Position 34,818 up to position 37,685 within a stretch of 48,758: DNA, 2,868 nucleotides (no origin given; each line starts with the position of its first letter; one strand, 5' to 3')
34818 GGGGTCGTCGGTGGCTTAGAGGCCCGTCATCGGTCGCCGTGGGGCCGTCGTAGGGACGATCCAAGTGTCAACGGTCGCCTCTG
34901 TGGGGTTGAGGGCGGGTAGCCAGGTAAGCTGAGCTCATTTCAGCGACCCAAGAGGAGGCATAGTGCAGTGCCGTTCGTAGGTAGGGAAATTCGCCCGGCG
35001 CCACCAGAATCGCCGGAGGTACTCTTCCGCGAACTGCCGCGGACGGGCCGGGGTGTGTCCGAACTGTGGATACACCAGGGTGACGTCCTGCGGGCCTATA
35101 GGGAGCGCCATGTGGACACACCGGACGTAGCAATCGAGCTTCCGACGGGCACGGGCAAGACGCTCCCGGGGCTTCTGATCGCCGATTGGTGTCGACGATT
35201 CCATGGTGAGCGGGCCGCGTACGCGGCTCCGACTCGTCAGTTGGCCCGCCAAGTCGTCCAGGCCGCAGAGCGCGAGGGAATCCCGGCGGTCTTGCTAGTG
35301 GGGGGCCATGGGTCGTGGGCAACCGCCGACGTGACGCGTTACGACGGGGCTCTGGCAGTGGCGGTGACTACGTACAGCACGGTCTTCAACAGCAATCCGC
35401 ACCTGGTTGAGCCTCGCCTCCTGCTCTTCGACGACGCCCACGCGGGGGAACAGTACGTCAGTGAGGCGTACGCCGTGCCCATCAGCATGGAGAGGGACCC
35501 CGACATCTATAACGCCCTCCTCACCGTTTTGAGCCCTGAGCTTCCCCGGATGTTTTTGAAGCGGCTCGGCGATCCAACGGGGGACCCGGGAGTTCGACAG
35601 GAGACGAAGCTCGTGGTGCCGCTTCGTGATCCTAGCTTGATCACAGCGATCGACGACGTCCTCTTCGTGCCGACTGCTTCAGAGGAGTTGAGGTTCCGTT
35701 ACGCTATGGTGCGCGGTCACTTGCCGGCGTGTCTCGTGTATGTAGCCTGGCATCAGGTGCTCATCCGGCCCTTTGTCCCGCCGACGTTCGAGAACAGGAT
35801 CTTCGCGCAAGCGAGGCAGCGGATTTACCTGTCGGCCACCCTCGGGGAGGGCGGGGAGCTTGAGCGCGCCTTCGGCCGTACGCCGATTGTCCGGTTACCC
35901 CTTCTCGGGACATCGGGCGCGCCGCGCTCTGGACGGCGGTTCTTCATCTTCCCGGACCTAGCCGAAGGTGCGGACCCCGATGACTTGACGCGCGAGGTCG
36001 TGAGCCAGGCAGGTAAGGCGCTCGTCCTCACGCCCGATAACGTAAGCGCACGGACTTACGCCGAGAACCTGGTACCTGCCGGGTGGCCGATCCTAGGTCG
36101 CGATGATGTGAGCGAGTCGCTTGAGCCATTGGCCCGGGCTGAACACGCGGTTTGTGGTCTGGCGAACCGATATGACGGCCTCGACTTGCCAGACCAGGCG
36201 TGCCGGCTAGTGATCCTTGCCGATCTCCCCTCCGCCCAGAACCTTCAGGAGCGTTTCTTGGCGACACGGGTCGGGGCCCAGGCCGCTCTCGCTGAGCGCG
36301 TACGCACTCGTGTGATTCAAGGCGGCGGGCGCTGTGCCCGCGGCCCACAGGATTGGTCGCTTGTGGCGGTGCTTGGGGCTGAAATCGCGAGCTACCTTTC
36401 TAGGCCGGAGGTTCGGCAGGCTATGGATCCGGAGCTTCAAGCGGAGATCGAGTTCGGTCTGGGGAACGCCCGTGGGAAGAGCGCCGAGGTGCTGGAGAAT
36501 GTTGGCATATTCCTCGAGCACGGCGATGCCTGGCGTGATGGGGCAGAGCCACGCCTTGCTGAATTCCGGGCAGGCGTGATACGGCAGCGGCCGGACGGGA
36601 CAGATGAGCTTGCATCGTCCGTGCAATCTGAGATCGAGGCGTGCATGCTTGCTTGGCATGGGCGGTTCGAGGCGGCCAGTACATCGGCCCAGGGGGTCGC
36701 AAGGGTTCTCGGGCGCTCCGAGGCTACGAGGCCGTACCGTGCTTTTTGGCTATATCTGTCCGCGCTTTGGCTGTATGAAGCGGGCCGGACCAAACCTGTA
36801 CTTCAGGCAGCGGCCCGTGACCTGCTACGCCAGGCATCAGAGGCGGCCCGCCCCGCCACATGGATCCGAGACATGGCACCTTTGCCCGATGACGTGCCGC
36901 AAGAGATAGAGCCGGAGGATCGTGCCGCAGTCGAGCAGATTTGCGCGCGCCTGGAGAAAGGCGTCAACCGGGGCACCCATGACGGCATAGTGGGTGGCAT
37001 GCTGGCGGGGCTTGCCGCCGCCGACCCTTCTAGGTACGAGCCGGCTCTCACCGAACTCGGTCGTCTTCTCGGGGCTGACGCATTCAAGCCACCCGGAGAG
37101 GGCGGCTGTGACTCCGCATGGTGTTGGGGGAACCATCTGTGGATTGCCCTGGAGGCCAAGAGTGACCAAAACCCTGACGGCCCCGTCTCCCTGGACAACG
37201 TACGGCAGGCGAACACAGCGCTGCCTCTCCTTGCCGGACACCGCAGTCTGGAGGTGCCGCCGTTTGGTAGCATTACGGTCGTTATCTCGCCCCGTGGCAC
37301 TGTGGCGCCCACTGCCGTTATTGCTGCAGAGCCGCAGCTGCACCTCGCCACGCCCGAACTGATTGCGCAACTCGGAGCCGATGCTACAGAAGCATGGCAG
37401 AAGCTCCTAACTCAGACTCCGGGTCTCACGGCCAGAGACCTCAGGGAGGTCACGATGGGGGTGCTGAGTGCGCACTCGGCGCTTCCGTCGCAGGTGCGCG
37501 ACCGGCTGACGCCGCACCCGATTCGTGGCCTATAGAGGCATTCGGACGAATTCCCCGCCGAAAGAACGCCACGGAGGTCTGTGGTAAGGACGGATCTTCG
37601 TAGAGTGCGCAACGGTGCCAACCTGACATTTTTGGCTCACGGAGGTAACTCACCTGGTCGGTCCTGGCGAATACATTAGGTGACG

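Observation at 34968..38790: Candidate two-gene defence cassette: DinG-like helicase-nuclease plus a membrane-anchored protein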

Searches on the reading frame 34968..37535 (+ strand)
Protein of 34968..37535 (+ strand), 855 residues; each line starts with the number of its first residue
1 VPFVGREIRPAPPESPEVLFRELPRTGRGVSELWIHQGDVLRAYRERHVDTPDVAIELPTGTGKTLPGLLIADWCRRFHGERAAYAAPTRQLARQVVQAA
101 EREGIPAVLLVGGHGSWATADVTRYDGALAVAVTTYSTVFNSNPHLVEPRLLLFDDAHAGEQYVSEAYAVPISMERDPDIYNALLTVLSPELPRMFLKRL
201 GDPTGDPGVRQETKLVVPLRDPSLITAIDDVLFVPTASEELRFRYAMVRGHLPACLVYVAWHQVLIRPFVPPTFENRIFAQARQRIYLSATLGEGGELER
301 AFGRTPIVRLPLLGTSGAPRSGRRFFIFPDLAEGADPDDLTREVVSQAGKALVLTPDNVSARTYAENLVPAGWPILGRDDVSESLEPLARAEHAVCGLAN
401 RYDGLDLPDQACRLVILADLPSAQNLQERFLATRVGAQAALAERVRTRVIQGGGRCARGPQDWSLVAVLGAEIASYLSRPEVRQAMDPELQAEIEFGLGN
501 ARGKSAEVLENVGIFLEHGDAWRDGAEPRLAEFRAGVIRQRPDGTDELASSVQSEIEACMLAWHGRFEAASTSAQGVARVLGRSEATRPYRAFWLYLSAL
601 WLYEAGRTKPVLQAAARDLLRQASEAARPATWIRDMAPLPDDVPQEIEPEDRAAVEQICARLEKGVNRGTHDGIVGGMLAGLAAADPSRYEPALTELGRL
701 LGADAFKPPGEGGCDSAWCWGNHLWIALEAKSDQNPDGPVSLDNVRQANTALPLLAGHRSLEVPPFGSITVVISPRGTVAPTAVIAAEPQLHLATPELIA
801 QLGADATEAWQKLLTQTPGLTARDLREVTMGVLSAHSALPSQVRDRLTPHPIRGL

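Call 3: search_protein_families(library=pfam, proteins=[window:34968-37535:+], max_evalue=0.01)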
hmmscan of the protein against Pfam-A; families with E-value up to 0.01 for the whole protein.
window:34968-37535:+ (855 aa): 3 families
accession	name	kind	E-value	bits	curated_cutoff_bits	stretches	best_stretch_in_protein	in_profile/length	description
PF00270.35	DEAD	-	3.3e-09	37.1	26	1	52-159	15-128/167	DEAD/DEAH box helicase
PF04851.21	ResIII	-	0.00016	22.1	22.5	1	39-160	10-137/164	Type III restriction enzyme, res subunit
PF13307.12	Helicase_C_2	-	0.00017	22.1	25.3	1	395-470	66-151/170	Helicase C-terminal domain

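Call 4: search_protein_families(library=padloc, proteins=[window:34968-37535:+], max_evalue=0.01)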
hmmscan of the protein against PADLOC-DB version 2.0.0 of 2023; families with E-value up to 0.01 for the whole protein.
window:34968-37535:+ (855 aa): 7 families
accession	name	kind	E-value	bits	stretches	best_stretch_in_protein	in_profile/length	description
PDLC04987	PDC-S28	-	1.2e-87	293.1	1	13-829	17-822/846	-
PDLC04986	PDC-S28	-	2.1e-84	282.4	1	14-752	17-736/831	-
PDLC01439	typeIV_DinG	-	4.8e-12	43.3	2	269-486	324-556/575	CAS-IV-A; associated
PDLC01763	Cas3b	-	0.0007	16.4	1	37-99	250-312/762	-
PDLC01321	typeIV_DinG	-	0.0061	13.4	0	56-102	21-68/559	CAS-IV-A; associated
PDLC01759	Cas3b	-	0.0069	13.2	0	50-88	229-268/711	-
PDLC01007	typeIV_DinG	-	0.0096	12.5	0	56-102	21-68/676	CRISPR type AFERR-associated DEAD/DEAH-box helicase Csf4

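Call 9: search_protein_families(library=ncbifam, proteins=[window:34968-37535:+], max_evalue=0.01)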
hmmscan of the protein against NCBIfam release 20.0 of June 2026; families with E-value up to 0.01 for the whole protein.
window:34968-37535:+ (855 aa): 3 families
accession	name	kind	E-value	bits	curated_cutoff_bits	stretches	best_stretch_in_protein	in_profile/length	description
TIGR03117.2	cas_csf4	equivalog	0.0014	16.9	400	0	50-102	145-198/800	type IV CRISPR-associated DEAD/DEAH-box helicase Csf4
NF008394.0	PRK11192.1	equivalog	0.0056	15.5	507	1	49-101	38-96/441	ATP-dependent RNA helicase SrmB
TIGR01407.1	dinG_rel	hypoth_equivalog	0.0085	14.3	547.7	0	396-475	769-856/889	putative DnaQ family exonuclease/DinG family helicase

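Call 16: find_homologous_proteins(query=window:34968-37535:+)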
Query window:34968-37535:+ (855 aa): 1518 proteins with E <= 0.001 among 8000 candidates; the best 120 are listed.
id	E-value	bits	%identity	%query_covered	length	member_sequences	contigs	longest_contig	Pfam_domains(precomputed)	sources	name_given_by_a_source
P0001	0.0e+0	1929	100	100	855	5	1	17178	PF00270.36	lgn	-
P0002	0.0e+0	1112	62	99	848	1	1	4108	PF00270.36,PF13307.13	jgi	jgi:hypothetical protein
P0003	0.0e+0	1109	60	100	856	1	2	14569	PF00270.36,PF13307.13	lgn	-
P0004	0.0e+0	1106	59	100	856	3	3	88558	PF00270.36,PF13307.13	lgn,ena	-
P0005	0.0e+0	1083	59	100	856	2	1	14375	PF00270.36,PF13307.13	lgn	-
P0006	0.0e+0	1014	55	100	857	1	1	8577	PF00270.36,PF13307.13,PF04851.22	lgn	-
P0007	2.7e-295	1000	55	100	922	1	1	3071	PF00270.36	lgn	-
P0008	4.2e-295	1000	54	100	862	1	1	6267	PF00270.36,PF13307.13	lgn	-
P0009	6.9e-295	999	54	100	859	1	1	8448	PF00270.36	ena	-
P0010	1.6e-294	998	55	100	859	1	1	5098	PF00270.36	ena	-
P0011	4.9e-292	989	55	100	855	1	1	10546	PF00270.36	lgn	-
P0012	2.1e-290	984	55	100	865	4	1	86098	PF00270.36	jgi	jgi:hypothetical protein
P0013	1.7e-288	978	55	100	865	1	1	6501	PF00270.36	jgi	jgi:hypothetical protein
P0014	2.8e-288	977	53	100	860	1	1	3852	-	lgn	-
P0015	2.7e-287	974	54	100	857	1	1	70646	PF00270.36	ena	-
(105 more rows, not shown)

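Call 23: find_related_loci(query=A2, collection=genome_contigs, flank=6000)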
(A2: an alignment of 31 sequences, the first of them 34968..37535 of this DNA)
Query A2 (855 aa) in genome_contigs; peptide patterns used: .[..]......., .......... (x = any residue, [..] = any of these).
185 stretches matched a pattern; 160 encode a relative of the query (tblastn E <= 1e-3); the best 80 are kept; 80 distinct loci.
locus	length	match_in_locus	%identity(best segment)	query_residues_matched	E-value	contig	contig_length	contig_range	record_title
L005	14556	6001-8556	52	3-852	0e+0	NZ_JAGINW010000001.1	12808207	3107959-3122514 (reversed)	Kibdelosporangium banguiense strain DSM 46670 Ga0451105_01, whole genome shotgun sequence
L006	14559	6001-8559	51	1-852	0e+0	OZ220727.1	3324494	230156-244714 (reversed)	MAG: Acidimicrobiales bacterium isolate 4f57d8d1-ca55-459d-b062-bfd716ad4e26 genome assembly, chromosome: 1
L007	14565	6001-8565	51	1-852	0e+0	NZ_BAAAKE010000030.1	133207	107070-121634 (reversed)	Saccharothrix xinjiangensis strain JCM 12329 sequence030, whole genome shotgun sequence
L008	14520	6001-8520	51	13-854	0e+0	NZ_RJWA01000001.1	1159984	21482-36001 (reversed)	Micromonospora sp. HM5-17 1, whole genome shotgun sequence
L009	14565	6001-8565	48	1-852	0e+0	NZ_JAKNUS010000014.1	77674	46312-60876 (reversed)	Microbacterium kunmingense strain JXJ CY 27-2 NODE_14, whole genome shotgun sequence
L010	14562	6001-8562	48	1-852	0e+0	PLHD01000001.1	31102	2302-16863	MAG: Acidimicrobiaceae bacterium isolate bog_576 73.20110800_S2D.3_contig_5748, whole genome shotgun sequence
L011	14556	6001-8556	50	15-855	0e+0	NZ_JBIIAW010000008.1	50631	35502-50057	MAG: Pseudolysinimonas sp. isolate ME2000-06-06pf_3300042549_group1_bin93 Rohwer_bin155_scaffold_232_c1, whole genome sh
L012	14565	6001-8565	50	1-852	0e+0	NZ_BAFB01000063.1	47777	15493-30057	Gordonia otitidis NBRC 100426, whole genome shotgun sequence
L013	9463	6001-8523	48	15-853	0e+0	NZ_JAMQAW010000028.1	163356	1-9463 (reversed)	Streptomyces albipurpureus strain CWNU-1 platanus_K_21_77_28, whole genome shotgun sequence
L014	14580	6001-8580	48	1-852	0e+0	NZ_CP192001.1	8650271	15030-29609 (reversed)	Microbispora sp. CA-135349 chromosome, complete genome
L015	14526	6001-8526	50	15-852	0e+0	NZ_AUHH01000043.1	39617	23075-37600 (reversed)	Granulicoccus phenolivorans DSM 17626 = NBRC 107789 = JCM 15570 strain DSM 17626 G531DRAFT_scaffold00041.41_C, whole gen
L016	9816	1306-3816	49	15-848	0e+0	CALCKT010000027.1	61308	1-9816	MAG TPA_asm: uncultured Propionibacteriaceae bacterium isolate ERR589373_bin.57_CONCOCT_v1.1_MAG genome assembly, contig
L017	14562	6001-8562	49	1-853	0e+0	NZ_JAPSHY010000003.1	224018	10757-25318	MAG: Microbacterium sp. isolate RM44_bin.004 NODE_26_length_224018_cov_7.542487, whole genome shotgun sequence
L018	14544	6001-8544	48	15-852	0e+0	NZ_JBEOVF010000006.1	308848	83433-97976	Streptomyces sp. NPDC002838 NPDC002838_9_B12.ctg-0006, whole genome shotgun sequence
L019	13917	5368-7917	46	3-855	0e+0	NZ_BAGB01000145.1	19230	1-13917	Nocardia jiangxiensis NBRC 101359, whole genome shotgun sequence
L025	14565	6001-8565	47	1-853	0e+0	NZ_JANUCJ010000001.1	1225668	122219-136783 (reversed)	Tsukamurella ocularis strain S00175 Ga0436325_01, whole genome shotgun sequence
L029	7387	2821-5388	48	1-853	0e+0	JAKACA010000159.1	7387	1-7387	MAG: Actinomycetes bacterium isolate WH2.bin64 NODE_19065_length_7387_cov_1.309091, whole genome shotgun sequence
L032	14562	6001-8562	54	1-852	0e+0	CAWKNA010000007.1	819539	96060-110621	MAG: uncultured Actinomycetota bacterium isolate MFD00991.bin.1.80 genome assembly, contig: contig_44730, whole genome s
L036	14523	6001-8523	45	14-853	0e+0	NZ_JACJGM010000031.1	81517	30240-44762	Nocardioides lijunqiniae strain S-531 Scaffold24_1, whole genome shotgun sequence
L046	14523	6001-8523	45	14-853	0e+0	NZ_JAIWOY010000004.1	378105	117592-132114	Nocardioides nematodiphilus strain R-N-C8 Scaffold4, whole genome shotgun sequence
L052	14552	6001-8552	45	8-855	0e+0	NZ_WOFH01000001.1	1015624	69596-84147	Actinomadura litoris strain NEAU-AAG5 Scaffold1, whole genome shotgun sequence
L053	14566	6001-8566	47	1-853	0e+0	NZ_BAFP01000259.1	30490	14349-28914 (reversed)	Nocardia abscessus NBRC 100374, whole genome shotgun sequence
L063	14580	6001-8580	42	13-848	0e+0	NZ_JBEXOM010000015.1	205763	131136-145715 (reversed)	Streptomyces sp. NPDC006624 NPDC006624_126_E8.ctg-0015, whole genome shotgun sequence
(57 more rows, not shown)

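Call 40: search_protein_families(library=padloc, alignment_id=A5, max_evalue=1e-10)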
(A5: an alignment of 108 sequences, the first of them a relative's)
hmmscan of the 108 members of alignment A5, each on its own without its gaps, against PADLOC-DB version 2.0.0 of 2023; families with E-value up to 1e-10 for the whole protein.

A. member 1, L005:3743-5866:- (707 aa): 15 families
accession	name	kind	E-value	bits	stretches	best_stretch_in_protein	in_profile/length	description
PDLC02358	Old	-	1.4e-24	84.8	1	413-583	280-452/578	Old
PDLC02979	AriA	-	1.7e-20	72.1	1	379-461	290-373/373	-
PDLC02980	AriA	-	2.9e-17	61.6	1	389-462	214-304/304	-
PDLC04178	HEC-01A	-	5.9e-15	53.2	0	406-483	276-353/399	-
PDLC00071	GajA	-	1.1e-13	48.9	0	389-535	244-394/588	AAA ATPase domain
PDLC03878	NsnB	-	2.1e-13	48.8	0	34-80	3-48/345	-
PDLC00289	PtuA1|PtuA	-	5.8e-13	46.7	1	417-475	248-306/404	AAA ATPase domain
PDLC00067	GajA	-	8.4e-13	45.6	0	411-598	298-479/604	AAA ATPase domain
PDLC00062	GajA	-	1.5e-12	44.7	0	399-475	284-358/639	AAA ATPase domain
PDLC04175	HEC-01A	-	5.3e-12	43.4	0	401-470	256-321/363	-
PDLC00096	GajA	-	5.6e-12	43.2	0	392-534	262-407/630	AAA ATPase domain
PDLC00091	GajA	-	6.3e-12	43.1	0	413-536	292-414/627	AAA ATPase domain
PDLC04168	GajA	-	8.9e-12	42.5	0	412-588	271-440/570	-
PDLC02335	AbiLi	-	4.8e-11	40.3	0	28-466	45-243/326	AbiLi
PDLC04164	AriA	-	6.4e-11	40.3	0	387-460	165-235/253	-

B. families by the number of members that match (of 108 scanned): 199 families (the first 25 are shown)
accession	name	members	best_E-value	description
PDLC03048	REase_I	5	3.5e-50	Type I restriction enzyme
PDLC03031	MTase_I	3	2.5e-245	Type I methyltransferase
PDLC03026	MTase_I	3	2.2e-187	Type I methyltransferase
PDLC03022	MTase_I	3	3.4e-131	Type I methyltransferase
PDLC03027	MTase_I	3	2e-104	Type I methyltransferase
PDLC03040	REase_I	3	1.3e-95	Type I restriction enzyme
PDLC03021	MTase_I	3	1.7e-90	Type I methyltransferase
PDLC03039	MTase_I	3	1.8e-77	Type I methyltransferase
PDLC03038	MTase_I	3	2.2e-74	Type I methyltransferase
PDLC03032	MTase_I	3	1.1e-69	Type I methyltransferase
PDLC04134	mad2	3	7.7e-60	mads_2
PDLC03028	MTase_I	3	6.8e-59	Type I methyltransferase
PDLC03025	MTase_I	3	2.9e-57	Type I methyltransferase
PDLC03019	MTase_I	3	3.8e-56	Type I methyltransferase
PDLC03035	MTase_I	3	1e-51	Type I methyltransferase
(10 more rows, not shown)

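Call 41: search_protein_families(library=pfam, alignment_id=A5, max_evalue=0.00001)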
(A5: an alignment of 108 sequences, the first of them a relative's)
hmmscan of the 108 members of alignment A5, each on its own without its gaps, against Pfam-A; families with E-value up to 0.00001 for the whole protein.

A. member 1, L005:3743-5866:- (707 aa): 2 families
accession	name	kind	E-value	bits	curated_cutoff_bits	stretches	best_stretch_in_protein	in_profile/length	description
PF13175.12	AAA_15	-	1.8e-19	71.1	32.1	2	377-461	291-374/374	AAA ATPase domain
PF13304.12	AAA_21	-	5.9e-16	59.8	27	1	395-462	239-304/304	AAA domain, putative AbiEii toxin, Type IV TA system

B. families by the number of members that match (of 108 scanned): 99 families (the first 25 are shown)
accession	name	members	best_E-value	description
PF18766.7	SWI2_SNF2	5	9.1e-54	SWI2/SNF2 ATPase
PF04851.21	ResIII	5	1.2e-36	Type III restriction enzyme, res subunit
PF00270.35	DEAD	5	3.5e-11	DEAD/DEAH box helicase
PF00271.37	Helicase_C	4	1.9e-18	Helicase conserved C-terminal domain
PF02384.22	N6_Mtase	3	4.5e-88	N-6 DNA Methylase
PF18860.6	AbiJ_NTD3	3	2.6e-52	AbiJ N-terminal domain 3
PF07479.19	NAD_Gly3P_dh_C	3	2.3e-51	NAD-dependent glycerol-3-phosphate dehydrogenase C-terminus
PF01210.29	NAD_Gly3P_dh_N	3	2e-47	NAD-dependent glycerol-3-phosphate dehydrogenase N-terminus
PF04313.20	HSDR_N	3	1.3e-23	Type I restriction enzyme R protein N terminus (HSDR_N)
PF20618.3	GPD_NAD_C_bact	3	1.7e-23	Bacterial GPD, NAD-dependent C-terminal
PF12161.14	HsdM_N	3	7e-21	HsdM N-terminal domain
PF14355.11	Abi_C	3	9e-19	Abortive infection C-terminus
PF22679.2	T1R_D3-like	3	1.2e-17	Type I restriction enzyme subunit R domain 3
PF00916.26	Sulfate_transp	2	2.3e-49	Sulfate permease family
PF08463.15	EcoEI_R_C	2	9.2e-37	EcoEI R protein C-terminal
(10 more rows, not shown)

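Call 42: search_solved_structures(query=A2, max_evalue=1)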
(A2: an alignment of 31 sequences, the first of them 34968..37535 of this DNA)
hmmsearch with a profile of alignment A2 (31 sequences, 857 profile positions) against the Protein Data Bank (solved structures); distinct sequences matched with E-value up to 1: 33.
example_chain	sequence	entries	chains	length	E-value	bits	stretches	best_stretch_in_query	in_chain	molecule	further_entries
10uj_A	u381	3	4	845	6.2e-52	179.7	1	9-751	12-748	Helicase ATP-binding domain-containing protein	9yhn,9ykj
1wp9_A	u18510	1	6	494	1.1e-06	30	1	47-160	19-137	ATP-dependent RNA helicase, putative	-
7unj_A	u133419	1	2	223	4.3e-05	24.7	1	573-631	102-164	SP1-ZnPPaM designed chlorophyll dimer protein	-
3p4x_A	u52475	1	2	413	0.00082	20.5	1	44-156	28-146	reverse gyrase helicase-like domain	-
3oiy_A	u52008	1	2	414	0.00082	20.4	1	44-156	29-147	reverse gyrase helicase domain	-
3p4y_A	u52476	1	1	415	0.00083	20.4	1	44-156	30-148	reverse gyrase helicase domain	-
8zns_A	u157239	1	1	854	0.0015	19.6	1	17-110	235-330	CRISPR-associated endonuclease Cas3-HD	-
7fse_A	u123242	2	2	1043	0.0033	18.5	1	44-144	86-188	Reverse gyrase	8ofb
4ddt_A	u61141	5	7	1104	0.0035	18.4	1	44-144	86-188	Reverse gyrase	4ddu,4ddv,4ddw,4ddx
7fsf_A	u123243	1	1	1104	0.0035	18.4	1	44-144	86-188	Reverse gyrase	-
8ebt_B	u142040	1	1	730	0.0086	17.1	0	112-212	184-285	General transcription and DNA repair factor IIH helicase subunit XPD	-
29vf_1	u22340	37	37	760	0.01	16.8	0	112-212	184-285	TFIIH basal transcription factor complex helicase XPD subunit | General transcription and DNA repair factor IIH helicase subunit XPD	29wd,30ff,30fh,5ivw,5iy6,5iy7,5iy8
8ebs_B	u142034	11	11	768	0.011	16.8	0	112-212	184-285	General transcription and DNA repair factor IIH helicase subunit XPD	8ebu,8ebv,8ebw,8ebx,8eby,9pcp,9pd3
28jm_B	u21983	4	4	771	0.011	16.8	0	112-212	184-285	TFIIH basal transcription factor complex helicase XPD subunit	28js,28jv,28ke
9el5_A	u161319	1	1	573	0.018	16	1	56-159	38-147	Fanconi anemia group M protein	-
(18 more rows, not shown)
